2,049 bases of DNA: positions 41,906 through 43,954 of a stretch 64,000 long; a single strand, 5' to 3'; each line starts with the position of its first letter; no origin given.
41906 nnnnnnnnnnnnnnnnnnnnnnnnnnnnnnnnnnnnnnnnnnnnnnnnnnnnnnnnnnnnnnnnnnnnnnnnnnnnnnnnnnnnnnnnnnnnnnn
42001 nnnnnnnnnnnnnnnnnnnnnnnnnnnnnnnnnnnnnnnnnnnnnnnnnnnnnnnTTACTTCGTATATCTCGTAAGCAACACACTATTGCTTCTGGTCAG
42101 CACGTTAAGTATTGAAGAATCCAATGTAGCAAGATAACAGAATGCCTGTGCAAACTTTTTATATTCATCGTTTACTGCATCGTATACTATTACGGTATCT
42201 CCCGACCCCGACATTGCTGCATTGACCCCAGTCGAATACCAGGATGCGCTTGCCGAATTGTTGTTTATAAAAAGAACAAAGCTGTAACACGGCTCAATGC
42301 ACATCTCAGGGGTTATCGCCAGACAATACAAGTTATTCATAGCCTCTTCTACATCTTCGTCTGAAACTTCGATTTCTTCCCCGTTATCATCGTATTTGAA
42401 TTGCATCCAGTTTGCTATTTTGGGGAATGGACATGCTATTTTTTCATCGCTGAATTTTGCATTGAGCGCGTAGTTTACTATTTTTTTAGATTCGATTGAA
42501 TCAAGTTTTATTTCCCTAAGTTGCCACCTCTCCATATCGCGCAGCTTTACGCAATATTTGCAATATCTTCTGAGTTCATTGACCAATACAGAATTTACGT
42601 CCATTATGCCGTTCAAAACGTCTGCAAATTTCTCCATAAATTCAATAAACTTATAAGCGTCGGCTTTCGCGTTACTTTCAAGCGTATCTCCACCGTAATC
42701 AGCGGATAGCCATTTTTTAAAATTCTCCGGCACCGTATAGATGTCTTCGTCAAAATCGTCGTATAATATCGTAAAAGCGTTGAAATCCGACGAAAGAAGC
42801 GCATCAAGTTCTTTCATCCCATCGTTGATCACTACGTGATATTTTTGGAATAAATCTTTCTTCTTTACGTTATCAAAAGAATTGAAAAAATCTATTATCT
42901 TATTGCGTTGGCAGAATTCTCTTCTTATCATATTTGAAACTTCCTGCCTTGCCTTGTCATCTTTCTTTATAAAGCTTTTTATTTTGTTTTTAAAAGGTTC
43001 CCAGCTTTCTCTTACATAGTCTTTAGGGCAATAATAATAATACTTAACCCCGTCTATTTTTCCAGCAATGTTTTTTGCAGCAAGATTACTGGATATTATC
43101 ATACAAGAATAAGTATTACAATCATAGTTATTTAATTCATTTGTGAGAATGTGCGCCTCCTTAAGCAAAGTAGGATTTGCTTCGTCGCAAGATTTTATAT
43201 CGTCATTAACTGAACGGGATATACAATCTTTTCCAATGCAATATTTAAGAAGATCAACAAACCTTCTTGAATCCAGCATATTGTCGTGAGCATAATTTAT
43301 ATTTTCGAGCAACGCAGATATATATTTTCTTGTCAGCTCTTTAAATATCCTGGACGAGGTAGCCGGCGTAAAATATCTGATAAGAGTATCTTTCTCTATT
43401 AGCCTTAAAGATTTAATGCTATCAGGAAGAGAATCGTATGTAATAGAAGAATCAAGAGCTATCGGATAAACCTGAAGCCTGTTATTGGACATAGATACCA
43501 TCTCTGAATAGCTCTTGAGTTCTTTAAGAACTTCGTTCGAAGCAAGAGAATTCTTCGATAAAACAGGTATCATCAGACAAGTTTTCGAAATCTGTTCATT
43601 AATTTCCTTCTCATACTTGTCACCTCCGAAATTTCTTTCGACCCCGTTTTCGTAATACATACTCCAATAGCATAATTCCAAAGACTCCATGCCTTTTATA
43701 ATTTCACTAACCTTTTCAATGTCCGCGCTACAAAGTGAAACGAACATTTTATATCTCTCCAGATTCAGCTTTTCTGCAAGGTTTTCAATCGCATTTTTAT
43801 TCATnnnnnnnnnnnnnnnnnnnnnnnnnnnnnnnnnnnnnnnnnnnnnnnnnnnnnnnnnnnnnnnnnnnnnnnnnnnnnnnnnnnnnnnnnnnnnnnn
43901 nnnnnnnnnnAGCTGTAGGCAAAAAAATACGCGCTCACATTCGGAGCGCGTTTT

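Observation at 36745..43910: Six-gene TIR-like / deiminase / ParA-like / AdoMetDC-like operon between leuB and mgsA: candidate undescribed defence system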

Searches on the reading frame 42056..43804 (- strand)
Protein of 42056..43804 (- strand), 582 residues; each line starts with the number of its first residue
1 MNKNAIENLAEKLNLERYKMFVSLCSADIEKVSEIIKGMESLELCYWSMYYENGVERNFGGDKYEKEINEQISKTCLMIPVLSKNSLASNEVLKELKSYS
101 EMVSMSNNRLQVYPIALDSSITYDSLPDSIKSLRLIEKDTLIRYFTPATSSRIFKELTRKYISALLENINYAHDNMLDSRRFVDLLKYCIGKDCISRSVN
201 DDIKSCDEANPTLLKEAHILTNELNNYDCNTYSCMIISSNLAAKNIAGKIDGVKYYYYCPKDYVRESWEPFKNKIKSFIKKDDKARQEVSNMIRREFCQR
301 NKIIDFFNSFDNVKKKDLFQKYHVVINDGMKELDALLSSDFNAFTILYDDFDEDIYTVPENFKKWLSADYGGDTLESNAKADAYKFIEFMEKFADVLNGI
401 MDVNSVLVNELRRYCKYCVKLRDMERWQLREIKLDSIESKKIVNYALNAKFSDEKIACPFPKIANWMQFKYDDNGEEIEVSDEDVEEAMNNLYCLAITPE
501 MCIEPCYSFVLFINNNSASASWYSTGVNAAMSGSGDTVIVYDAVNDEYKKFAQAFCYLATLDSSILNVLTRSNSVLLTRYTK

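Call 3: search_protein_families(library=pfam, proteins=[window:42056-43804:-], max_evalue=1)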
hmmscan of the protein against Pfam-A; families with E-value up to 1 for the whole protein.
window:42056-43804:- (582 aa): 2 families
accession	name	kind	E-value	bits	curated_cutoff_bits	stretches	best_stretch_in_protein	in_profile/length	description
PF13676.11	TIR_2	-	9.7e-06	26.5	28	1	21-122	2-96/122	TIR domain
PF01582.25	TIR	-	0.0014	18.9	21.3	1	59-137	40-121/179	TIR domain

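Call 4: search_protein_families(library=padloc, proteins=[window:42056-43804:-], max_evalue=1)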
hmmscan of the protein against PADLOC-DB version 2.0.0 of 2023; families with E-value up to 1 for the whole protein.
window:42056-43804:- (582 aa): 2 families
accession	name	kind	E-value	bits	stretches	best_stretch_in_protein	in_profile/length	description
PDLC02421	Aga_TIR-PNTD1-PNTD2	-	7.4e-05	20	1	60-136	42-115/430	Class I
PDLC02403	Aga_TIR-PNTD1-PNTD2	-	9.4e-05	19.6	1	59-136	40-114/443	Class I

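Call 5: search_protein_families(library=ncbifam, proteins=[window:42056-43804:-], max_evalue=1)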
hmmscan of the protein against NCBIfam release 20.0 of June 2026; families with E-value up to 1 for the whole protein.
window:42056-43804:- (582 aa): 1 family
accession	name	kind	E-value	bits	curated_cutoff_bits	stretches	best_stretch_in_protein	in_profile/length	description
NF042941.1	Retron_TIR_antiphage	equivalog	0.00054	18.9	600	1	14-115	336-431/464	TIR domain-containing anti-phage reverse transcriptase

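Call 6: search_protein_families(library=phrogs, proteins=[window:42056-43804:-], max_evalue=0.1)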
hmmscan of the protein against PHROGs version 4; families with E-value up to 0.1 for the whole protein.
window:42056-43804:- (582 aa): 1 family
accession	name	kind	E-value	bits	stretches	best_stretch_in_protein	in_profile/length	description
phrog_4354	-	unknown function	0.082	14.3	0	218-277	14-67/130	-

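Call 10: find_encoding_contigs(protein=window:42056-43804:-, flank=10000, max_places=6)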
Protein window:42056-43804:- (582 aa): no gene with exactly this product is on record in the collection.

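Call 11: find_homologous_proteins(query=window:42056-43804:-, max_evalue=0.001)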
Query window:42056-43804:- (582 aa): 10 proteins with E <= 0.001 among 8000 candidates.
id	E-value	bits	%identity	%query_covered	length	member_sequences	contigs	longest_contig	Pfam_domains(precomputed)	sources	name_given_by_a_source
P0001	0.0e+0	1300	100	100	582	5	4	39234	PF13676.12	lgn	-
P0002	8.5e-294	994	74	100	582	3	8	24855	PF13676.12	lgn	-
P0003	3.2e-290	982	73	100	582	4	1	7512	PF13676.12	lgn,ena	-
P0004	1.8e-288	976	72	100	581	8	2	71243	-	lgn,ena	-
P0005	1.1e-286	970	73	100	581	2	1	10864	PF13676.12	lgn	-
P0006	2.4e-276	936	70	100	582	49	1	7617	PF13676.12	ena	-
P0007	5.3e-202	691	55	100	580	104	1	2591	-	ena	-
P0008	1.8e-83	299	34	99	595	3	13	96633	PF13676.12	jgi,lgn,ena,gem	-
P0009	1.3e-81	293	32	99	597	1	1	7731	PF13676.12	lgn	-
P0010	5.9e-80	288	33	97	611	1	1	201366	PF13676.12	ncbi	-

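Call 12: find_encoding_contigs(protein=P0010, flank=10000, max_places=3)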
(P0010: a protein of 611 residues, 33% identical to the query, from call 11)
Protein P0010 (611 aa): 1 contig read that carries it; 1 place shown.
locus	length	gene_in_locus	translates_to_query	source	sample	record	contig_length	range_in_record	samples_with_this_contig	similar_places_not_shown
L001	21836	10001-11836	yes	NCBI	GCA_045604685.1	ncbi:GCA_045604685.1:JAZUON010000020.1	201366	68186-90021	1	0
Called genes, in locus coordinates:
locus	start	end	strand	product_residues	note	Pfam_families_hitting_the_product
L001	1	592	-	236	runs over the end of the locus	-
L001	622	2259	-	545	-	PF00370:FGGY_N, PF02782:FGGY_C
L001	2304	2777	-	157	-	PF04073:tRNA_edit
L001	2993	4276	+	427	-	PF14903:WG_beta_rep, PF06347:SH3_4, PF08239:SH3_3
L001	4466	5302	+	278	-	PF00149:Metallophos, PF12850:Metallophos_2 (weak)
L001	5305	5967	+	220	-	PF02698:DUF218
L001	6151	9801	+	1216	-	-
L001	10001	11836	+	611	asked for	PF13676:TIR_2 (weak)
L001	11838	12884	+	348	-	PF04371:PAD_porph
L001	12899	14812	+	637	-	-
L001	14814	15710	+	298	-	-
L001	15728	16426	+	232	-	-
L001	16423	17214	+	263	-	PF02675:AdoMet_dc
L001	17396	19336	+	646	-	PF02310:B12-binding, PF04055:Radical_SAM (weak)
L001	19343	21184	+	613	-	PF04055:Radical_SAM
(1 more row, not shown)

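Call 13: find_encoding_contigs(protein=P0008, flank=10000, max_places=4)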
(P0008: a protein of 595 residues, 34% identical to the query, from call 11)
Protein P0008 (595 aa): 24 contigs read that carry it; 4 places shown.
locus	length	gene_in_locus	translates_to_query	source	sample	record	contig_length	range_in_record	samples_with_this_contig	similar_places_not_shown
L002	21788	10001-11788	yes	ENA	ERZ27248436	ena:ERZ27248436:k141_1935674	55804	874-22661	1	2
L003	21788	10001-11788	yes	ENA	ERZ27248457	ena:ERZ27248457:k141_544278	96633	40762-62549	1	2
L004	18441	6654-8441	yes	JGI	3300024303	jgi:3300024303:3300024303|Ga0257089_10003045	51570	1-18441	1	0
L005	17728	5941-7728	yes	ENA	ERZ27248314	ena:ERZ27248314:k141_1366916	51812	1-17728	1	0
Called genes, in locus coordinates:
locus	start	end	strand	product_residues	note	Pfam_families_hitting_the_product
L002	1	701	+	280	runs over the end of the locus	PF03009:GDPD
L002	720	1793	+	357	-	PF13306:LRR_5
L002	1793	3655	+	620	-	-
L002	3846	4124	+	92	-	PF00269:SASP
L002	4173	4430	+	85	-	PF19537:DUF6061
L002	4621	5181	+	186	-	PF02796:HTH_7, PF08279:HTH_11 (weak), PF13384:HTH_23 (weak)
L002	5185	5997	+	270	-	-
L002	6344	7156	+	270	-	PF06970:RepA_N, PF19481:DUF6017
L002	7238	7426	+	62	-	-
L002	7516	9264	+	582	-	PF00239:Resolvase, PF07508:Recombinase, PF13408:Zn_ribbon_recom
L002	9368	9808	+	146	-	PF03862:SpoVAC_SpoVAEB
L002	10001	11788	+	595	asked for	PF13676:TIR_2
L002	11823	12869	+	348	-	PF04371:PAD_porph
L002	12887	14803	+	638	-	-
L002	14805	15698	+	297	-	-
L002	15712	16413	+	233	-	-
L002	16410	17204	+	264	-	PF02675:AdoMet_dc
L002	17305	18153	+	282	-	PF00722:Glyco_hydro_16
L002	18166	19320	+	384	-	PF03816:LytR_cpsA_psr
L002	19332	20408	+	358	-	PF04321:RmlD_sub_bind, PF01073:3Beta_HSD, PF01370:Epimerase, PF02719:Polysacc_synt_2, PF07993:NAD_binding_4, PF16363:GDP_Man_Dehyd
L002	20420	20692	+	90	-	PF05402:PqqD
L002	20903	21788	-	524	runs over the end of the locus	PF00082:Peptidase_S8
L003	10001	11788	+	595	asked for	PF13676:TIR_2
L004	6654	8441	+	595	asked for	PF13676:TIR_2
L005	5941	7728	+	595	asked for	PF13676:TIR_2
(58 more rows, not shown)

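Call 14: find_encoding_contigs(protein=P0004, flank=10000, max_places=3)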
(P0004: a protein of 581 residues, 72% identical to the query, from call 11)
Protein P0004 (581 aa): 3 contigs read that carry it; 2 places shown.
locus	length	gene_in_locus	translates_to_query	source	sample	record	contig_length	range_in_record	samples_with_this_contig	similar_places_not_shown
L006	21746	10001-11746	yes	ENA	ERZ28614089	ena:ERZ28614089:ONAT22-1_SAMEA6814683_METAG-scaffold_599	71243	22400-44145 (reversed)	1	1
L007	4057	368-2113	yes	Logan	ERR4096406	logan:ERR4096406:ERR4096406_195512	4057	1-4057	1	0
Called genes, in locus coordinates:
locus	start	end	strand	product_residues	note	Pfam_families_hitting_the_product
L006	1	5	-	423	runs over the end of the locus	PF04389:Peptidase_M28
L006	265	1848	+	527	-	PF00202:Aminotran_3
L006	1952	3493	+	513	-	PF00370:FGGY_N, PF02782:FGGY_C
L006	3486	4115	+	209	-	PF00596:Aldolase_II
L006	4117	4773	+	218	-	PF00596:Aldolase_II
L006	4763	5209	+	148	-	PF00636:Ribonuclease_3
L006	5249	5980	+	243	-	PF02511:Thy1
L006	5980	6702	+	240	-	PF08032:SpoU_sub_bind, PF00588:SpoU_methylase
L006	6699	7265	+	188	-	PF04542:Sigma70_r2, PF08281:Sigma70_r4_2 (weak)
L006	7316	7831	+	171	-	PF12682:Flavodoxin_4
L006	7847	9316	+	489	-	PF01120:Alpha_L_fucos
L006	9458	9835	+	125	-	PF02142:MGS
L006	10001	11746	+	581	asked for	-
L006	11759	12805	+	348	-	PF04371:PAD_porph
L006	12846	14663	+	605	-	-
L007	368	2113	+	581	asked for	-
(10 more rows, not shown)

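Call 16: find_encoding_contigs(protein=P0009, flank=10000, max_places=2)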
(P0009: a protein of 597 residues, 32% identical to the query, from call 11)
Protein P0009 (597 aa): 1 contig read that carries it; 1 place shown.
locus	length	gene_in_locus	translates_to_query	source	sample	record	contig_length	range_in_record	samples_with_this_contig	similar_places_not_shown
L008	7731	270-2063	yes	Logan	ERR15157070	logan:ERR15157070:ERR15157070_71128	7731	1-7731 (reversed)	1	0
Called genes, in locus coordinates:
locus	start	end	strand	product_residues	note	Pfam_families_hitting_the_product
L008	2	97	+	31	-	?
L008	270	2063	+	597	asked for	PF13676:TIR_2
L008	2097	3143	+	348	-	PF04371:PAD_porph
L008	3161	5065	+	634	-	-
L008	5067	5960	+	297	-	-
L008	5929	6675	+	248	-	-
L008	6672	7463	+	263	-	PF02675:AdoMet_dc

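Call 17: find_encoding_contigs(protein=P0002, flank=10000, max_places=4)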
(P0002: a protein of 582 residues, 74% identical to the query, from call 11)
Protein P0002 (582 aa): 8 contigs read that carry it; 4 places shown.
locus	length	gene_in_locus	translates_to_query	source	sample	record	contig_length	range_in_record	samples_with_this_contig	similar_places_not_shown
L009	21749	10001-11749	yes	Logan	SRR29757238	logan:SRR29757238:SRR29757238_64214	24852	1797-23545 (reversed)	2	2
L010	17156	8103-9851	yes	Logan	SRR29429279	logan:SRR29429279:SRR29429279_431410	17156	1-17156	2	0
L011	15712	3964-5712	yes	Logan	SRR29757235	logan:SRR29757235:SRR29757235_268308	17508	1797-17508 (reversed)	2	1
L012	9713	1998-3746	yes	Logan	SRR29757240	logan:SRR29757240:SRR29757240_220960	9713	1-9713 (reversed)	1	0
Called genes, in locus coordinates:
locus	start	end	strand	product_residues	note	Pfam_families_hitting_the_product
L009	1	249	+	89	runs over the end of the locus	PF01842:ACT, PF13740:ACT_6, PF22629:ACT_AHAS_ss (weak)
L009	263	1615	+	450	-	PF05167:DUF711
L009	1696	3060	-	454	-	PF14691:Fer4_20, PF00890:FAD_binding_2 (faint), PF01262:AlaDh_PNT_C (faint), PF01266:DAO (weak), PF01946:Thi4 (faint), PF07992:Pyr_redox_2, PF13450:NAD_binding_8, PF00070:Pyr_redox, +1 more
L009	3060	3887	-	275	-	PF00175:NAD_binding_1 (faint), PF10418:DHODB_Fe-S_bind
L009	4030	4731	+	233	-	PF02527:GidB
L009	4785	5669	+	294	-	PF02195:ParB_N, PF17762:HTH_ParB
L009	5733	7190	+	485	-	PF00749:tRNA-synt_1c, PF19269:Anticodon_2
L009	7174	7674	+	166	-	PF00692:dUTPase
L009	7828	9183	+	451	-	-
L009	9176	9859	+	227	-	PF03575:Peptidase_S51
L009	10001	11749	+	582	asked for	PF13676:TIR_2 (weak)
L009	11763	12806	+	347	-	PF04371:PAD_porph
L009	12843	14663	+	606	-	-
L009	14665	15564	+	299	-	-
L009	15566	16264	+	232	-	-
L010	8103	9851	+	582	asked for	PF13676:TIR_2 (weak)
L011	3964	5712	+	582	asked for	PF13676:TIR_2 (weak)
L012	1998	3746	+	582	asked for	PF13676:TIR_2 (weak)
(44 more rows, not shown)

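Call 23: search_solved_structures(query=A1, max_evalue=10, show_alignments=2)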
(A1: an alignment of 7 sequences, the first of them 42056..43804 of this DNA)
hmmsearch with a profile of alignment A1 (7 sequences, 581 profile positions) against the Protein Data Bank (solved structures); distinct sequences matched with E-value up to 10: 6.
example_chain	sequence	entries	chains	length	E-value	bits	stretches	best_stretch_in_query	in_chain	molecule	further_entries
8j7s_B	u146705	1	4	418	0.00014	23.9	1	17-140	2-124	TIR domain-containing protein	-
8j8h_B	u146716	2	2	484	0.00016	23.8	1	17-135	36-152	TIR domain-containing protein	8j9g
8z92_E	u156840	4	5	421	0.00019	23.5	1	17-135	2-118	TIR domain-containing protein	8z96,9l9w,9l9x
8u7b_B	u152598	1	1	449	0.00021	23.4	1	17-135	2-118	TIR domain-containing protein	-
8ifk_A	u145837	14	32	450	0.00021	23.4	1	17-135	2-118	TIR domain-containing protein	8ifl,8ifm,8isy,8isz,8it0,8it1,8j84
10oz_A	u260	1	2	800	0.021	16.8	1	62-168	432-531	cGMP-specific 3',5'-cyclic phosphodiesterase PDE5-PDE6 chimera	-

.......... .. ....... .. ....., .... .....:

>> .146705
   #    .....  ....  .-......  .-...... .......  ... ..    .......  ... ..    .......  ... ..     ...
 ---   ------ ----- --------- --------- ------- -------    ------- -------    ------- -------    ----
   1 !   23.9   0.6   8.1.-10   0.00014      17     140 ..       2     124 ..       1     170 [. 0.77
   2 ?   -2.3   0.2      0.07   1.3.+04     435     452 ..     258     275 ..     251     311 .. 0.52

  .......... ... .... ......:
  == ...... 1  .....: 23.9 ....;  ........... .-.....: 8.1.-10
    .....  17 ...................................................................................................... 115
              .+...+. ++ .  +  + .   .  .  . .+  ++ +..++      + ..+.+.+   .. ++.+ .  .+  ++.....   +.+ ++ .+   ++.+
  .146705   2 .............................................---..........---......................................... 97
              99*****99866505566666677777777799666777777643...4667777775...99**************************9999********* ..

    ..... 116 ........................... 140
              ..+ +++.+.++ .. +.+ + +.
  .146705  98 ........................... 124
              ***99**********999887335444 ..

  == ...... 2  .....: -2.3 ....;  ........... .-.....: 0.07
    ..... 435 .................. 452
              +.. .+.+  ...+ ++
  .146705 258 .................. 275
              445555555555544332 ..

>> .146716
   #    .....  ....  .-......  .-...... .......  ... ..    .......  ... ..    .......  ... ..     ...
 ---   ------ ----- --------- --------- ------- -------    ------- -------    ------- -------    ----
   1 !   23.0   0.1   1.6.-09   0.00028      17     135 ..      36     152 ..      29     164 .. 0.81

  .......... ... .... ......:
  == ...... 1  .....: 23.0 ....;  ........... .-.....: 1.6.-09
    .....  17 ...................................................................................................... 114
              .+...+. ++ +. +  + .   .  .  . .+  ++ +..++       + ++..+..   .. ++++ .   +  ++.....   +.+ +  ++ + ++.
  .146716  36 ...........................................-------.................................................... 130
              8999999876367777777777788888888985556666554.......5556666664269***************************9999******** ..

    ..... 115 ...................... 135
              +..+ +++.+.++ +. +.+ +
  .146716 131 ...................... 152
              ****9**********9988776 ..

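Call 36: find_homologous_proteins(query=A6, max_evalue=0.001)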
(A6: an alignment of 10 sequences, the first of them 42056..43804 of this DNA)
Query A6 (10 sequences) (582 aa, profile of the alignment): 10 proteins with E <= 0.001 among 8000 candidates.
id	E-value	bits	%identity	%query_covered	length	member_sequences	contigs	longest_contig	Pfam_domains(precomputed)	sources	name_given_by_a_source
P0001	1.2e-265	901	100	100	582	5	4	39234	PF13676.12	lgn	-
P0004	4.1e-264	896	72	100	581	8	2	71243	-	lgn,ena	-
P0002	1.8e-262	890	74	100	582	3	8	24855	PF13676.12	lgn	-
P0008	9.7e-262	888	34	99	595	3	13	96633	PF13676.12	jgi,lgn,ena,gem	-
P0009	1.6e-260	884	32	99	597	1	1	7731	PF13676.12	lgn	-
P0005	4.1e-256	869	73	100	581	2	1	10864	PF13676.12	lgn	-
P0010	6.9e-255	865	33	97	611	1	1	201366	PF13676.12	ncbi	-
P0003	1.3e-249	848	73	100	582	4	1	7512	PF13676.12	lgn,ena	-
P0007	2.0e-245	834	55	100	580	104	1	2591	-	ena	-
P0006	3.3e-245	833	70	100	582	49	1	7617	PF13676.12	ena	-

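Call 59: predict_structure(alignment_id=A5)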
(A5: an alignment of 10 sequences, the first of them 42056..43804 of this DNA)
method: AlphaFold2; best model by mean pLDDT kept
length: 582 residues; sequences in the alignment: 10
mean_pLDDT: 73.7   pTM: 0.62
mean pLDDT of the five models: 73.7, 64.3, 60.9, 58.8, 56.9
residues with pLDDT >= 90: 105; 70-90: 272; 50-70: 134; < 50: 71
segments of 3 or more residues with pLDDT < 50: 51-63, 175-198, 205-209, 449-459, 525-540
pLDDT, mean of each block of 10 residues (from residue 1): 59 58 69 64 54 41 58 72 80 74 61 79 82 77 69 72 69 51 45 44 50 77 68 84 87 87 77 92 91 87 92 89 80 88 88 89 93 86 95 90 86 93 91 78 67 37 73 81 93 83 61 75 48 41 62 74 85 84 57
secondary structure, 60 per line:
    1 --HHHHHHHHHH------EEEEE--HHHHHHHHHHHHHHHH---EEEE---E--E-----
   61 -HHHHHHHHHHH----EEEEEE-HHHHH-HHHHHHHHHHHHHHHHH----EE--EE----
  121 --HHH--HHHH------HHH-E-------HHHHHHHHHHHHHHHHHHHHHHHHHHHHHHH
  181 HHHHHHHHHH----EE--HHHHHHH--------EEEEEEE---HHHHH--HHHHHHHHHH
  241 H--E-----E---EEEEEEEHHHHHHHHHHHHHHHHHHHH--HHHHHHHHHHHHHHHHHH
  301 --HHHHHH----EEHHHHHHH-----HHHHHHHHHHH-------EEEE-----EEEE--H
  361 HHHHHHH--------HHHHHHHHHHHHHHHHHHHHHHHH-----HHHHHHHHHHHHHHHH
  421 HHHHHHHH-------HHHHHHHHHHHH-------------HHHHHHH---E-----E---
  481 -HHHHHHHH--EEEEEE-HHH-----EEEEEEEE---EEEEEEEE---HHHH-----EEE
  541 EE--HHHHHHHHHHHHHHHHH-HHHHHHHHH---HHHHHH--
elements in order: H3-12 E19-23 H26-41 E45-48 H62-72 E77-82 H84-88 H90-106 H128-131 H150-190 H199-205 E214-220 H224-228 H231-241 E254-260 H261-280 H283-300 H303-308 H315-321 H327-337 E345-348 E354-357 H360-367 H376-399 H405-428 H436-447 H461-467 H482-489 E492-497 E507-514 E518-525 H529-532 E538-542 H545-561 H563-571 H575-580

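Call 62: fold_search(model_id=the predicted structure, library=pdb)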
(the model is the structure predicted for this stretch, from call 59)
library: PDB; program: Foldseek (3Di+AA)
matches with E <= 10: 998; with E <= 0.001: 5
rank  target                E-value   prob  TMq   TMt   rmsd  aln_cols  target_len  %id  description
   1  8oz6_A                2.5e-04  1.00  0.20  0.27   3.7       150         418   21  cryoEM structure of SPARTA complex ligand-free (released 2023-08-16)
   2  8qlp_E                2.7e-04  1.00  0.21  0.28   6.3       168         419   17  CryoEM structure of the RNA/DNA bound SPARTA (BabAgo/TIR-APAZ) tetrameric complex (released 2024-01-31)
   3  8isy_B                4.8e-04  1.00  0.20  0.26  22.6       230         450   16  Cryo-EM structure of free-state Crt-SPARTA (released 2023-10-18)
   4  8qlp_M                5.6e-04  1.00  0.21  0.28   6.3       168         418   17  CryoEM structure of the RNA/DNA bound SPARTA (BabAgo/TIR-APAZ) tetrameric complex (released 2024-01-31)
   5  8u72_F                8.1e-04  1.00  0.19  0.26   8.5       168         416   22  Cryo-EM structure of the SPARTA oligomer with guide RNA and target DNA (released 2024-06-12)
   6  8spo_I                1.2e-03  1.00  0.20  0.31   3.8       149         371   22  Tetramerized activation of MapSPARTA bound with NAD+ (released 2023-08-23)
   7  8u72_H                1.4e-03  1.00  0.20  0.28  24.7       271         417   16  Cryo-EM structure of the SPARTA oligomer with guide RNA and target DNA (released 2024-06-12)
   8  8ifl_A                1.5e-03  1.00  0.20  0.28  14.0       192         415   18  Cryo-EM structure of tetrameric SPARTA gRNA-ssDNA target complex in state 1 (released 2024-01-17)
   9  8i87_A                1.7e-03  1.00  0.20  0.28  13.8       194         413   20  Cryo-EM structure of TIR-APAZ/Ago-gRNA-DNA complex (released 2023-07-19)
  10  8i87_G                2.3e-03  1.00  0.20  0.28  13.9       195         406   20  Cryo-EM structure of TIR-APAZ/Ago-gRNA-DNA complex (released 2023-07-19)
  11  4c6t_D                2.4e-03  1.00  0.18  0.57   7.0       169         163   12  Crystal structure of the RPS4 and RRS1 TIR domain heterodimer (released 2014-05-28)
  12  8qlo_A                2.9e-03  1.00  0.17  0.23   8.6       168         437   16  CryoEM structure of the apo SPARTA (BabAgo/TIR-APAZ) complex (released 2024-01-31)
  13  8i87_C                3.7e-03  1.00  0.20  0.27   3.5       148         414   20  Cryo-EM structure of TIR-APAZ/Ago-gRNA-DNA complex (released 2023-07-19)
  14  8ifk_A                3.7e-03  1.00  0.19  0.26  10.1       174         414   19  Cryo-EM structure of monomeric SPARTA gRNA-ssDNA target complex (released 2024-01-17)
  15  8wp2_B                4.1e-03  1.00  0.17  0.23   7.5       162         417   19  MapSPARTA tetramer bound with guide-target (released 2024-12-11)
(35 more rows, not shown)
